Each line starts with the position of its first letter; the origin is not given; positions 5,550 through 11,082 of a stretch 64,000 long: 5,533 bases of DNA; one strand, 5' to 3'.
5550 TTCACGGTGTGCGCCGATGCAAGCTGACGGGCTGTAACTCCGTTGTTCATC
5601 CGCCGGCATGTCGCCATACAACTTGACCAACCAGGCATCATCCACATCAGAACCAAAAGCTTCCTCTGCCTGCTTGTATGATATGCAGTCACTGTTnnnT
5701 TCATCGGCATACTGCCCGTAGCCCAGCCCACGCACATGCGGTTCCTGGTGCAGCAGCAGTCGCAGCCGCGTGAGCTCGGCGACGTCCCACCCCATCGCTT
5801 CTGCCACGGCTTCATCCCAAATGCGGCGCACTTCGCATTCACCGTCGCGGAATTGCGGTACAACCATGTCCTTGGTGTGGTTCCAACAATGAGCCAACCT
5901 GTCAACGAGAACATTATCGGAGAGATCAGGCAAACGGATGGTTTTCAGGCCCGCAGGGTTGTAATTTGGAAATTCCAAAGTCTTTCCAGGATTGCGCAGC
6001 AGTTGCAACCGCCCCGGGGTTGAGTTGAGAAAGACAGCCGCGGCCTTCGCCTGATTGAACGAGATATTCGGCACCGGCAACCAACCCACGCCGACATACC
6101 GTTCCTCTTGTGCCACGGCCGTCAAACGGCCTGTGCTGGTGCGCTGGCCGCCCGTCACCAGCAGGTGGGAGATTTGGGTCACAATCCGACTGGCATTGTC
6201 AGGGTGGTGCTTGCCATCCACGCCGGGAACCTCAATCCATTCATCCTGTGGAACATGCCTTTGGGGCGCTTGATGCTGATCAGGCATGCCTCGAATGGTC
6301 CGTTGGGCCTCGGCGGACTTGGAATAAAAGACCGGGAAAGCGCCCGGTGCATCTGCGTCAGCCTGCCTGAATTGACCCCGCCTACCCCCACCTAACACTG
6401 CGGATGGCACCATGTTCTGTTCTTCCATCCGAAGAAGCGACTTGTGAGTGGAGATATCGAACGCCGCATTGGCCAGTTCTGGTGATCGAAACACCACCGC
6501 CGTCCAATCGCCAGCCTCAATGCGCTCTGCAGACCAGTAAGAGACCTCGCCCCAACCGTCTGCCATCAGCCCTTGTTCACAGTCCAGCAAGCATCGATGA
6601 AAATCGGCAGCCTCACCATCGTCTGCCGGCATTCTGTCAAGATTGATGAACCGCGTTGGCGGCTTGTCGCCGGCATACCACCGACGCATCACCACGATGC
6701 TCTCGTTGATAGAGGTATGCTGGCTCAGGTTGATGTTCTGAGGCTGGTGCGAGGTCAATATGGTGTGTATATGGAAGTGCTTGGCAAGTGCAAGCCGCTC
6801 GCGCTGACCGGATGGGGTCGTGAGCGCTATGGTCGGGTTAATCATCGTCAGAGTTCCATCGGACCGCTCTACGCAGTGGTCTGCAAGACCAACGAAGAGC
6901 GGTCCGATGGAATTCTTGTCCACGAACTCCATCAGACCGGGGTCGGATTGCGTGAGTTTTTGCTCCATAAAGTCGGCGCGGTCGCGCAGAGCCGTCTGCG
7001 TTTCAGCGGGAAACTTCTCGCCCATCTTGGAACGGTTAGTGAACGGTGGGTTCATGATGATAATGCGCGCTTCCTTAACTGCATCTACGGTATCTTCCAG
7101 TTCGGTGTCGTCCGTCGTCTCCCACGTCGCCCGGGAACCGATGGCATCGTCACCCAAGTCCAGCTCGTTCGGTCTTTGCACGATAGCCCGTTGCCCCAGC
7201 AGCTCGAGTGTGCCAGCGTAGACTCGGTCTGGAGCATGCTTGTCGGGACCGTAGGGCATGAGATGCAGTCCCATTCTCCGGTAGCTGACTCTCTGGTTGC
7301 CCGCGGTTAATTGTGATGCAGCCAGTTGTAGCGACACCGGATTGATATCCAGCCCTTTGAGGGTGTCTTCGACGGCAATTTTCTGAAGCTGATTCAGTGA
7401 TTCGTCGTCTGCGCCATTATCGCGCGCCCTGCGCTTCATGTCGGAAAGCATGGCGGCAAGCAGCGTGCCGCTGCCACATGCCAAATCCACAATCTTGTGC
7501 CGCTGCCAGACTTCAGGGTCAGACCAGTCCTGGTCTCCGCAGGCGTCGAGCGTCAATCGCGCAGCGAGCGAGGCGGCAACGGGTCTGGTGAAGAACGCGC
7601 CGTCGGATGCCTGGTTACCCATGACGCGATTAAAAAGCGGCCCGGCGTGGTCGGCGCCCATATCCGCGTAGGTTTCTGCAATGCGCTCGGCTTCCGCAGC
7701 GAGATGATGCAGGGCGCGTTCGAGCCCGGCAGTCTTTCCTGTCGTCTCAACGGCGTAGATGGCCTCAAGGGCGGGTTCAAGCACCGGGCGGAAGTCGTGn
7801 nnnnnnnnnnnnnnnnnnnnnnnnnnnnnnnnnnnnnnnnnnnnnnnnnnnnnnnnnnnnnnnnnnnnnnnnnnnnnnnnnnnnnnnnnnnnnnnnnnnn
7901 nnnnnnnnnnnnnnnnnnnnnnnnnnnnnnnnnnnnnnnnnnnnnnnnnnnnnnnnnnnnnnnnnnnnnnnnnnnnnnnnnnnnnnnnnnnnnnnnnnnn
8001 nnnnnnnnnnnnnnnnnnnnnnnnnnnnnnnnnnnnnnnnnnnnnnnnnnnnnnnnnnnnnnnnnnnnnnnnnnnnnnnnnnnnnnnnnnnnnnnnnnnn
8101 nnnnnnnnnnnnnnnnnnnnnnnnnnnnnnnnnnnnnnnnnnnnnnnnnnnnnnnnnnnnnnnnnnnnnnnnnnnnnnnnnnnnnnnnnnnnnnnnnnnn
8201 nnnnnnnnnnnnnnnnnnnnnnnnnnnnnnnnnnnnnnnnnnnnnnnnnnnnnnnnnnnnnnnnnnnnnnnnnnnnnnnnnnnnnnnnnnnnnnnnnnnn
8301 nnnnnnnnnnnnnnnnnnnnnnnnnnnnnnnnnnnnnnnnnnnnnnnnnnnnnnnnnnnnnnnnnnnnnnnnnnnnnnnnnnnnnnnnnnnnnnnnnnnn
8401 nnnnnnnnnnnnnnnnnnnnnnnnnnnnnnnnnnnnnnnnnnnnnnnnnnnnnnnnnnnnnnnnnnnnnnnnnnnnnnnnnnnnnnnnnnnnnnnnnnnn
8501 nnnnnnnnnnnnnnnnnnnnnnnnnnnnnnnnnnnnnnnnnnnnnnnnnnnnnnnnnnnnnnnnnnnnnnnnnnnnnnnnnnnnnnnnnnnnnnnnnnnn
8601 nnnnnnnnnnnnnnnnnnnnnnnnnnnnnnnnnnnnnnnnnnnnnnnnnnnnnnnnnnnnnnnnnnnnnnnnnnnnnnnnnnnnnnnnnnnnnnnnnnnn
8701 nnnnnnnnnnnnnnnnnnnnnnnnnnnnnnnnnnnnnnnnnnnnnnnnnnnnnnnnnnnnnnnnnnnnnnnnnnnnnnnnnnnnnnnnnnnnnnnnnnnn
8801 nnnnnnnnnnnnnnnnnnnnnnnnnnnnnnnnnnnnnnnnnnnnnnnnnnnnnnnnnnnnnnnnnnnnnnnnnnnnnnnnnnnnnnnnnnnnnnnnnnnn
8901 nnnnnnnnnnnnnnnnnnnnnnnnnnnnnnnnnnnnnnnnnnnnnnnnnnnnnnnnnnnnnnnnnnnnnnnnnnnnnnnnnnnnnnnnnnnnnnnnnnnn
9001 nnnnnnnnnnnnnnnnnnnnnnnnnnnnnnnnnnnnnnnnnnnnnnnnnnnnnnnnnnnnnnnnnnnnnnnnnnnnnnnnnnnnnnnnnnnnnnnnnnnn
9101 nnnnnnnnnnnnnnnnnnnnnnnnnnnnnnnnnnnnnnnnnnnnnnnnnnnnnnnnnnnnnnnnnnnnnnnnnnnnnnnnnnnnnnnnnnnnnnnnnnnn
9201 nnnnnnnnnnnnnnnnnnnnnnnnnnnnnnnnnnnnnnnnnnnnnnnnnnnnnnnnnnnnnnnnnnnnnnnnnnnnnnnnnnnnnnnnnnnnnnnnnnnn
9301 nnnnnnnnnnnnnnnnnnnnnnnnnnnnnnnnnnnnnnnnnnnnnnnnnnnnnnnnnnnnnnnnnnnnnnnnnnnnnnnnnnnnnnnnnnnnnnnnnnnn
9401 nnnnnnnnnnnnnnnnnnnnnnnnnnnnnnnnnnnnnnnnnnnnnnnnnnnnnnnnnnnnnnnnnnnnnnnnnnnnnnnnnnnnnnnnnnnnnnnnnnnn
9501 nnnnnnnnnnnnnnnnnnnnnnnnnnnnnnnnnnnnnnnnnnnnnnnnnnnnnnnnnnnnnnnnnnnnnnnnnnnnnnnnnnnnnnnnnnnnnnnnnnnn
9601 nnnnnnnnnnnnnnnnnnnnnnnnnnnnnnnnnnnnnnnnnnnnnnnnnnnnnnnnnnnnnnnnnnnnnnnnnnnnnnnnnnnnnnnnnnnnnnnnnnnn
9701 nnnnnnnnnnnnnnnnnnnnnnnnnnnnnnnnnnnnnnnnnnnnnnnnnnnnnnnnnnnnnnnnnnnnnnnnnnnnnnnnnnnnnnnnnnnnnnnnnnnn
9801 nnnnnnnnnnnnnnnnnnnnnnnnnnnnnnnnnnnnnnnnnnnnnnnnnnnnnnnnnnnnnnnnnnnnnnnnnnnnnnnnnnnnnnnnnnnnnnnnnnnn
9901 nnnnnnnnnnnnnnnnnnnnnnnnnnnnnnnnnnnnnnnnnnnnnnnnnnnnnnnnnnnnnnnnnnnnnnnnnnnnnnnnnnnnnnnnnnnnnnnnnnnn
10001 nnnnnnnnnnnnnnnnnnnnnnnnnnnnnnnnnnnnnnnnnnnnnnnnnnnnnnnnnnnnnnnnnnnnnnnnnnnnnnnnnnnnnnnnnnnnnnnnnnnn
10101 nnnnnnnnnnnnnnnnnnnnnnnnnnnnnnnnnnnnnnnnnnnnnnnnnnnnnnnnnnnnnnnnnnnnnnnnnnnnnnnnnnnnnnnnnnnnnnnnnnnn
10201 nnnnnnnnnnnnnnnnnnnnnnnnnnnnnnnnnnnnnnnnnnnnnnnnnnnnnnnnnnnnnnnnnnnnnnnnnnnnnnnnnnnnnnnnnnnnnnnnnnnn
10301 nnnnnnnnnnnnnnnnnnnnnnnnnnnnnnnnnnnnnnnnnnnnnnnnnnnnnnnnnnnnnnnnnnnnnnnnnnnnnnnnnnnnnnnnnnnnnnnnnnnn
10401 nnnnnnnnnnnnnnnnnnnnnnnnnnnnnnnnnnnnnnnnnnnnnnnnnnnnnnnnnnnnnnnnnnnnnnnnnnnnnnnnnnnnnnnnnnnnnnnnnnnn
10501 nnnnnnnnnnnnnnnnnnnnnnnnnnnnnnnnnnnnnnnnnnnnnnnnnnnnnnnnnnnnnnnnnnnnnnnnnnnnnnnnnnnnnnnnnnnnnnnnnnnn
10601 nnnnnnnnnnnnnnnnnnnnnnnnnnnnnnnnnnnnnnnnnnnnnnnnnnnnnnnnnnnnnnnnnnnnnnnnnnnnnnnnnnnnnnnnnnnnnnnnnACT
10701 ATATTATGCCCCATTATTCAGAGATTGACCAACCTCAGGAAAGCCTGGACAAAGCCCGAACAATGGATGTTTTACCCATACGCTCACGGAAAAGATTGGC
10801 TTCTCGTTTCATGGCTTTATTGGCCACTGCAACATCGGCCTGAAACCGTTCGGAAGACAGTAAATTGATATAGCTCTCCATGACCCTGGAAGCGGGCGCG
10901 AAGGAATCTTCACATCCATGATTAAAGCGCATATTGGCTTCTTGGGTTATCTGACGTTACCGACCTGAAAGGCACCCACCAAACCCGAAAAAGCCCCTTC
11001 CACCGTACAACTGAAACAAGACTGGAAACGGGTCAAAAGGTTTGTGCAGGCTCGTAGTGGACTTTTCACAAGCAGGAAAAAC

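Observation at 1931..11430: Decayed defence / mobile-element island inserted between tsaB and dinG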

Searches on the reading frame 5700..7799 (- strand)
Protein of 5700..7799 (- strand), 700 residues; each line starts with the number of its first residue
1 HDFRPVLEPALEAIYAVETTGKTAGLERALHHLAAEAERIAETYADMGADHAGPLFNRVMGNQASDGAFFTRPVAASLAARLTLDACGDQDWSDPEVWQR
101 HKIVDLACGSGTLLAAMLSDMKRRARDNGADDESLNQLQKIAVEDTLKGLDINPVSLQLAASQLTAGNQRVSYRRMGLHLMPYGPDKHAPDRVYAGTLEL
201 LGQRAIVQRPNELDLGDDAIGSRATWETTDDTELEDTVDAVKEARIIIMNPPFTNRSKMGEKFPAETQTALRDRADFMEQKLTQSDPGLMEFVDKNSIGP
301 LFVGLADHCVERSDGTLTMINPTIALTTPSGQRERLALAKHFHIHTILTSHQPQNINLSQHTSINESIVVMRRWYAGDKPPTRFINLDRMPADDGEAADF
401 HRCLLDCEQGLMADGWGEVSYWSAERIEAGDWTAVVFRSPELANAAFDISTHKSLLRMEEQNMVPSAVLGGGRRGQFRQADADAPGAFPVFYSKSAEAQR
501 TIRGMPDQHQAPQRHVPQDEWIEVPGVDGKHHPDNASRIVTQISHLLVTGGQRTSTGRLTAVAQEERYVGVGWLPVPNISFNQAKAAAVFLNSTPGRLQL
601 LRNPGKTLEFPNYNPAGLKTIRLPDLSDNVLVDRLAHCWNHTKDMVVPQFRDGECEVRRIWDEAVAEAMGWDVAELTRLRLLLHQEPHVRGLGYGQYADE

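Call 83: predict_structure(alignment_id=A3)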
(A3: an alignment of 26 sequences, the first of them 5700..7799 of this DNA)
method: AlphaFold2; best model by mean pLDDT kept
length: 700 residues; sequences in the alignment: 26
mean_pLDDT: 53.9   pTM: 0.44
mean pLDDT of the five models: 53.9, 53.7, 53.1, 51.4, 50.1
residues with pLDDT >= 90: 47; 70-90: 144; 50-70: 176; < 50: 333
segments of 3 or more residues with pLDDT < 50: 1-9, 36-75, 103-112, 147-299, 312-326, 344-370, 379-421, 470-472, 551-557, 604-614, 691-700
pLDDT, mean of each block of 10 residues (from residue 1): 43 55 52 47 34 27 28 50 65 72 42 57 77 71 53 37 34 28 32 27 28 29 28 30 30 23 37 37 38 38 55 43 46 61 45 34 41 51 40 35 31 26 53 64 85 87 65 65 80 57 72 79 72 69 73 50 71 76 90 84 43 54 90 93 78 80 94 93 69 31
secondary structure, 60 per line:
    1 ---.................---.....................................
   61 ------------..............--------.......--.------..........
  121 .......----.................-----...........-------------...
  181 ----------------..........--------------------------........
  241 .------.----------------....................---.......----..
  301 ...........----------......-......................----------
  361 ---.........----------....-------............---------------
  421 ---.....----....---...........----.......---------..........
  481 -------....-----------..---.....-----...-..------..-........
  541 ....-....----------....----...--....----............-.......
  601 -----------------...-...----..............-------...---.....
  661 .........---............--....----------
elements in order (helices of 4 or more, strands of 3 or more residues): H4-20 H24-60 H73-86 H95-101 H111-127 H132-148 H154-164 H197-206 H233-241 H265-284 H288-294 H299-311 H322-327 H329-341 E342-350 E364-372 E383-386 H394-405 H424-428 H433-436 H440-450 E455-457 H458-461 H471-476 E477-480 E488-491 E508-512 H533-542 E546-549 E560-563 E568-570 E573-576 H581-592 H594-600 E622-624 H629-642 H656-669 H673-684 H687-690

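Call 103: fold_search(model_id=the predicted structure, library=pdb)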
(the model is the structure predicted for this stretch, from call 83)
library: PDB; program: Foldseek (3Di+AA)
matches with E <= 10: 53; with E <= 0.001: 0
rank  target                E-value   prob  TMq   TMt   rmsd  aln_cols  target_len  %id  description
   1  3s1s                  1.5e-03  1.00  0.25  0.21  14.0       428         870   13  Characterization and crystal structure of the type IIG restriction endonuclease BpuSI (released 2011-07-13)
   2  9qe1_E                4.8e-01  0.08  0.07  0.12  32.1       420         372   11  Neobacillus vireti Wadjet-II JetABC monomer (released 2025-06-25)
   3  9q6c_A                7.4e-01  0.07  0.06  0.14  26.4       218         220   13  Cryo-EM structure of octameric COMMD-like protein MBK5214510 from Flavobacteriaceae bacterium (released 2025-10-01)
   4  5cwb                  1.2e+00  0.25  0.08  0.27  21.6       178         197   15  Crystal structure of de novo designed helical repeat protein DHR4 (released 2015-12-16)
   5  3mes_A                1.9e+00  0.02  0.07  0.12  22.7       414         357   10  Crystal structure of choline kinase from Cryptosporidium parvum Iowa II, cgd3_2030 (released 2010-04-07)
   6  7udk_A                2.2e+00  0.15  0.10  0.30  19.5       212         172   16  Crystal structure of designed helical repeat protein RPB_LRP2_R4 bound to LRPx4 peptide (released 2023-03-22)
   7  6sga_F9               2.2e+00  0.04  0.06  0.13  21.5       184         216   12  Body domain of the mt-SSU assemblosome from Trypanosoma brucei (released 2019-09-18)
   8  7s01_A                2.3e+00  0.04  0.08  0.11  26.5       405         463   12  X-ray structure of the phage AR9 non-virion RNA polymerase holoenzyme in complex with a forked oligonucleotide contain (released 2022-07-06)
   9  4xea                  2.4e+00  0.07  0.07  0.10  12.2       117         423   18  Crystal structure of putative M16-like peptidase from Alicyclobacillus acidocaldarius (released 2015-03-18)
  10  8ppl_I4               2.5e+00  0.06  0.07  0.15  16.3       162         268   15  MERS-CoV Nsp1 bound to the human 43S pre-initiation complex (released 2023-10-18)
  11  9q6a_A                2.8e+00  0.06  0.06  0.15  19.8       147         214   12  Crystal structure of octameric COMMD-like protein MBK5214510 from Flavobacteriaceae bacterium (released 2025-10-01)
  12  9hny_F9               2.8e+00  0.04  0.07  0.16  24.8       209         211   13  Mitoribosomal small subunit in complex with Mettl15 and Mettl17 (released 2025-03-26)
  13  7blq_G                3.4e+00  0.04  0.06  0.21  16.1       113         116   16  Vps26 dimer region of the fungal membrane-assembled retromer:Grd19 complex. (released 2021-03-03)
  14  9q6a_B                3.4e+00  0.03  0.05  0.13  26.8       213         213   15  Crystal structure of octameric COMMD-like protein MBK5214510 from Flavobacteriaceae bacterium (released 2025-10-01)
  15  5oki_B                3.6e+00  0.04  0.05  0.07   9.1        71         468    6  Crystal structure of the Ctf18-1-8 module from Ctf18-RFC in complex with a 63 kDa fragment of DNA Polymerase epsilon (released 2017-12-20)
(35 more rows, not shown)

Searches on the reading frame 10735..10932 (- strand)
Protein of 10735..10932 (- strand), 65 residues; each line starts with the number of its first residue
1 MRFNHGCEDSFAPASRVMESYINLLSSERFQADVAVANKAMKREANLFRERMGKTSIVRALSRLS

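Call 6: search_protein_families(library=pfam, max_evalue=0.01, proteins=[window:10735-10932:-])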
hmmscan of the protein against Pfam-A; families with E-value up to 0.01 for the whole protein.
window:10735-10932:- (65 aa): 0 families

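Call 7: search_protein_families(library=padloc, max_evalue=0.01, proteins=[window:10735-10932:-])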
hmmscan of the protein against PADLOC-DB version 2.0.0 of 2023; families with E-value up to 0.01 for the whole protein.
window:10735-10932:- (65 aa): 0 families

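Call 31: search_protein_families(library=pfam, max_evalue=0.01, proteins=[window:10735-10932:-])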
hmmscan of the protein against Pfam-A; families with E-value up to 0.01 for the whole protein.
window:10735-10932:- (65 aa): 0 families
